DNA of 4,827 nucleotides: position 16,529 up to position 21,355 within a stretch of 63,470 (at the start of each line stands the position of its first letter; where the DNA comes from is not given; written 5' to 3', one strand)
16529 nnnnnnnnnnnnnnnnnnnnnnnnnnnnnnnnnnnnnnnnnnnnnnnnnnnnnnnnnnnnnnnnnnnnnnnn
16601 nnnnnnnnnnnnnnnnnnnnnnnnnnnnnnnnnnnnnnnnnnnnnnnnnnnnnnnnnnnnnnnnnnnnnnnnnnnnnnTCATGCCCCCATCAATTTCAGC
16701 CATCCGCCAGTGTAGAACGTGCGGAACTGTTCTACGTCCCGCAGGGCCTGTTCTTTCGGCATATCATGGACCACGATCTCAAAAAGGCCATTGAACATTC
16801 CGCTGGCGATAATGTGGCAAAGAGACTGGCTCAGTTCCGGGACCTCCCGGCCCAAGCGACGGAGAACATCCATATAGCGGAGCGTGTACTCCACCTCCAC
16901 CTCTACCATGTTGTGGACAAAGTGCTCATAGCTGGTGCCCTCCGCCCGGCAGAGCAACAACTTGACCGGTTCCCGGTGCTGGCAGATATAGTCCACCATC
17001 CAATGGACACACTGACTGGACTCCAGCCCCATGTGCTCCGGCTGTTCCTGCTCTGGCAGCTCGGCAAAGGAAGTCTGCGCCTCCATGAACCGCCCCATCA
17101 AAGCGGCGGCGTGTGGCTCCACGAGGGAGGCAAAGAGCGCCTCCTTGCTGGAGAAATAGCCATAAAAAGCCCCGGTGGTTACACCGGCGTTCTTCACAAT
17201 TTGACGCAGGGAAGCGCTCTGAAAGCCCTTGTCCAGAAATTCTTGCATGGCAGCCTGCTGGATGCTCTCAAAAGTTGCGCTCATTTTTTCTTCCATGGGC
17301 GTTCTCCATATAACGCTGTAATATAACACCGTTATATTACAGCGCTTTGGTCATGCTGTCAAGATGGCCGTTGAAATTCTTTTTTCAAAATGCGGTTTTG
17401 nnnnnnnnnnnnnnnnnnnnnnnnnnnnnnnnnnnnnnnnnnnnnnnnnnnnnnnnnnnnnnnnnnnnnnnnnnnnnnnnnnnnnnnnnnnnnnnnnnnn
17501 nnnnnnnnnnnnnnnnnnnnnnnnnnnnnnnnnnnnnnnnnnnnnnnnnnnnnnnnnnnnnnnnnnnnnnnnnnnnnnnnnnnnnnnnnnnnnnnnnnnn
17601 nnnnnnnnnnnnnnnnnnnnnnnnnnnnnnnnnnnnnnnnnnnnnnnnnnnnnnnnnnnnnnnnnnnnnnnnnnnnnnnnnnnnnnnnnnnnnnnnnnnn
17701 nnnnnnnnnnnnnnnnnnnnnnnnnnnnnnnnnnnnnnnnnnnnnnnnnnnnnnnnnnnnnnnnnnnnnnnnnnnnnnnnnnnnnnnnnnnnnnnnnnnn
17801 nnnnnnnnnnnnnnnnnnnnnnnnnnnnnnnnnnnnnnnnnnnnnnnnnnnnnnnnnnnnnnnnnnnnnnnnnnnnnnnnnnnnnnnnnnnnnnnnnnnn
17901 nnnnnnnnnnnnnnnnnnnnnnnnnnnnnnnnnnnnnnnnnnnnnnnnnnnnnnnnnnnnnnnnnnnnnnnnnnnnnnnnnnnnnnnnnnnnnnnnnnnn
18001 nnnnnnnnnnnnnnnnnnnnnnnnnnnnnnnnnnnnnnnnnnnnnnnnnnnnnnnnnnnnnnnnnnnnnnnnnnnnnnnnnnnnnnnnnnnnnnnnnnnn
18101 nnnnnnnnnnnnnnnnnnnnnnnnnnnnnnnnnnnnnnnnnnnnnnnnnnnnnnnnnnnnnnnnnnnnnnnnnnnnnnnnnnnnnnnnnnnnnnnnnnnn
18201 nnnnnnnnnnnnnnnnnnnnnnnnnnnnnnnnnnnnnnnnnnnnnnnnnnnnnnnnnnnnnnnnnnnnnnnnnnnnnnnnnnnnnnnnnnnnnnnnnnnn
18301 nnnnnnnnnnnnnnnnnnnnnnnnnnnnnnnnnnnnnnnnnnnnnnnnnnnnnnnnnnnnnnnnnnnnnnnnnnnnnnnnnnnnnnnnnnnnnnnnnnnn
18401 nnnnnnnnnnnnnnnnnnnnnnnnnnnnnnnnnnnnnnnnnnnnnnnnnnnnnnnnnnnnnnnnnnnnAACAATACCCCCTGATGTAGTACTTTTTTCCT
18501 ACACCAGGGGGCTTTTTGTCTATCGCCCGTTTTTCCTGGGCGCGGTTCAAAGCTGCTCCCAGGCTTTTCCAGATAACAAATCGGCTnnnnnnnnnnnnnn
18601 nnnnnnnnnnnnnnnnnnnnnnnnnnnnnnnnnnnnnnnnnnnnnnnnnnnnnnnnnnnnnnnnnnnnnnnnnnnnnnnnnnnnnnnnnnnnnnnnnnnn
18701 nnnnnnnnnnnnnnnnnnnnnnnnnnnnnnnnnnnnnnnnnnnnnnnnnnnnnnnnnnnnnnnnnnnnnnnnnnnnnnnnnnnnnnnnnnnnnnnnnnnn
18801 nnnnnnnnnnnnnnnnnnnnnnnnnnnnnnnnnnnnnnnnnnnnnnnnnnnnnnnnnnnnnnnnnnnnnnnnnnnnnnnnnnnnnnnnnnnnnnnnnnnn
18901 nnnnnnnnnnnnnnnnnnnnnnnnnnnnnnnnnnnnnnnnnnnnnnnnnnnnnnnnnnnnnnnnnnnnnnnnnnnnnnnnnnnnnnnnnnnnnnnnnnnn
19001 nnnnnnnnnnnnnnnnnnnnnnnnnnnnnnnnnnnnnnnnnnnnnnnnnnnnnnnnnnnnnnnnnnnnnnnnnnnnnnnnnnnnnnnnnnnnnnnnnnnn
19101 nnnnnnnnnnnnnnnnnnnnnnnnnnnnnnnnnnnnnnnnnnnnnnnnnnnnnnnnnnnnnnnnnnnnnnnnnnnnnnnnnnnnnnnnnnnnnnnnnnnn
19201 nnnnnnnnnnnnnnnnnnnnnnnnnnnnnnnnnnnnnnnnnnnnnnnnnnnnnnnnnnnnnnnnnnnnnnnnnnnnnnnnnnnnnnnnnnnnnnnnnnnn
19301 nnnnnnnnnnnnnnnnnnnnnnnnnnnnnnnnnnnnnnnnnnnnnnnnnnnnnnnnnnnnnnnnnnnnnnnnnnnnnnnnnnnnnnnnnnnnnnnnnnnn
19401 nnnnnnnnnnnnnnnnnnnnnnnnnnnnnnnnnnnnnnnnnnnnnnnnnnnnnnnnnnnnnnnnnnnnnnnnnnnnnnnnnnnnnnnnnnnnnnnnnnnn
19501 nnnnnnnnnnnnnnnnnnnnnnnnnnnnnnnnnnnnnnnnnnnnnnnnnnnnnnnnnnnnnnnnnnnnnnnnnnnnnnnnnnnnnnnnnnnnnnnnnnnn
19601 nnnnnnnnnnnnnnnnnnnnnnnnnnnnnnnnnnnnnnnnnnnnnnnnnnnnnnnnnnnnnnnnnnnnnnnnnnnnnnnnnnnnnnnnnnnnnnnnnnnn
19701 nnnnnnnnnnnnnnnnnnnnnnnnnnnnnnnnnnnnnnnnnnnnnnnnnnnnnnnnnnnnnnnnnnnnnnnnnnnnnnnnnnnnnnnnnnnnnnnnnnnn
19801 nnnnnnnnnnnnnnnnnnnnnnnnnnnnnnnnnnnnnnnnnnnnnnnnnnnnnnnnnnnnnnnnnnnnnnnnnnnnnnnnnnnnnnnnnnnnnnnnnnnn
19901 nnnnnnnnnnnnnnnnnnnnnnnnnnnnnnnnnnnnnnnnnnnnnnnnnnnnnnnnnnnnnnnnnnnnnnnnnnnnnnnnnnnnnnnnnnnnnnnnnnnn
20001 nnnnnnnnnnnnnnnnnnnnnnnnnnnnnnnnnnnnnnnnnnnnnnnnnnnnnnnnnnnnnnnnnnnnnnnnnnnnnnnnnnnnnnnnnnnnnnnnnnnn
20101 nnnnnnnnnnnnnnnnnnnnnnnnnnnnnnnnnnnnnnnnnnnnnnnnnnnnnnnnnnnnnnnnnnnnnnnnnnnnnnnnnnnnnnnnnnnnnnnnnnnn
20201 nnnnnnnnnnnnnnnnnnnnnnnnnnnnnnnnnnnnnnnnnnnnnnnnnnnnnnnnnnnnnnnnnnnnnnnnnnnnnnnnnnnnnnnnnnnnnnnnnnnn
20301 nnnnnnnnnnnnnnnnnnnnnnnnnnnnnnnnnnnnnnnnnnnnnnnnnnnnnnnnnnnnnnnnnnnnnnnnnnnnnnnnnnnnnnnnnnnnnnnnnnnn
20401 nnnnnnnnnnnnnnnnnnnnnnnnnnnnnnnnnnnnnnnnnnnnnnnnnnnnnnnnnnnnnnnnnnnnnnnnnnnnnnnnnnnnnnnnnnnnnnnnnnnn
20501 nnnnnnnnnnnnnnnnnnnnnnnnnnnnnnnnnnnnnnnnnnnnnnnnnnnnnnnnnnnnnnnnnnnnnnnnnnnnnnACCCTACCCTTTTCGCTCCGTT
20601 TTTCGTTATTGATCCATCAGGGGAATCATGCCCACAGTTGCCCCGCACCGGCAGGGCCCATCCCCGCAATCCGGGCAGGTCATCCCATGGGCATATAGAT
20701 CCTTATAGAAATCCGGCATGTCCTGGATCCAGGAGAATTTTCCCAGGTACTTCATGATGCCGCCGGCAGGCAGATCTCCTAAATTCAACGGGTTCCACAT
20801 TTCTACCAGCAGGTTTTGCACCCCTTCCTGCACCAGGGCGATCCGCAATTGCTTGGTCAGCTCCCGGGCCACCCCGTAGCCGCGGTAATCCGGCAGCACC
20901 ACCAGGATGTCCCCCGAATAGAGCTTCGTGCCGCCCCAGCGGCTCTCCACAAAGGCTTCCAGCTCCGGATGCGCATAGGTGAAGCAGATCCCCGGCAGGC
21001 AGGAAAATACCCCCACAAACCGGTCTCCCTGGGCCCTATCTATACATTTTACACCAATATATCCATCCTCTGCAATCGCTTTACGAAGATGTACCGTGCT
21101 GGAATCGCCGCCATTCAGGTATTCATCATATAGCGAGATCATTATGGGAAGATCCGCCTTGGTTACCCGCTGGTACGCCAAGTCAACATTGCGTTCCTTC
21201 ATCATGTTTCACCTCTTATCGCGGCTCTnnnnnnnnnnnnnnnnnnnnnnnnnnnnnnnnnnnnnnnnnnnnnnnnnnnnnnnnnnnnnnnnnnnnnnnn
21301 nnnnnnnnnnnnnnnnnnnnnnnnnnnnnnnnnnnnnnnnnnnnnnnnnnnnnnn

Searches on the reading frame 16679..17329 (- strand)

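Call 78: search_protein_families(library=pfam, proteins=[window:16679-17329:-], max_evalue=0.001)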
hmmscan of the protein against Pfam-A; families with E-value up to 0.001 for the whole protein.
window:16679-17329:- (216 aa): 1 family
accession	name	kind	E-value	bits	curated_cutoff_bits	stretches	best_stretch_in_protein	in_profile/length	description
PF00440.29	TetR_N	-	6.3e-15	55.1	24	1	25-68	3-46/47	Bacterial regulatory proteins, tetR family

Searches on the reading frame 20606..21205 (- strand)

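Call 16: search_protein_families(library=pfam, proteins=[window:20606-21205:-], max_evalue=0.01)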
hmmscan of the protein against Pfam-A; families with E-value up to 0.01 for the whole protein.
window:20606-21205:- (199 aa): 2 families
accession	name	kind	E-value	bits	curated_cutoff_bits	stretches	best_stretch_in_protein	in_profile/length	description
PF13508.13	Acetyltransf_7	-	0.00086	20.1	27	1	96-130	30-63/84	Acetyltransferase (GNAT) domain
PF00583.31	Acetyltransf_1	-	0.0072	17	20.7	0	100-137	64-103/116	Acetyltransferase (GNAT) family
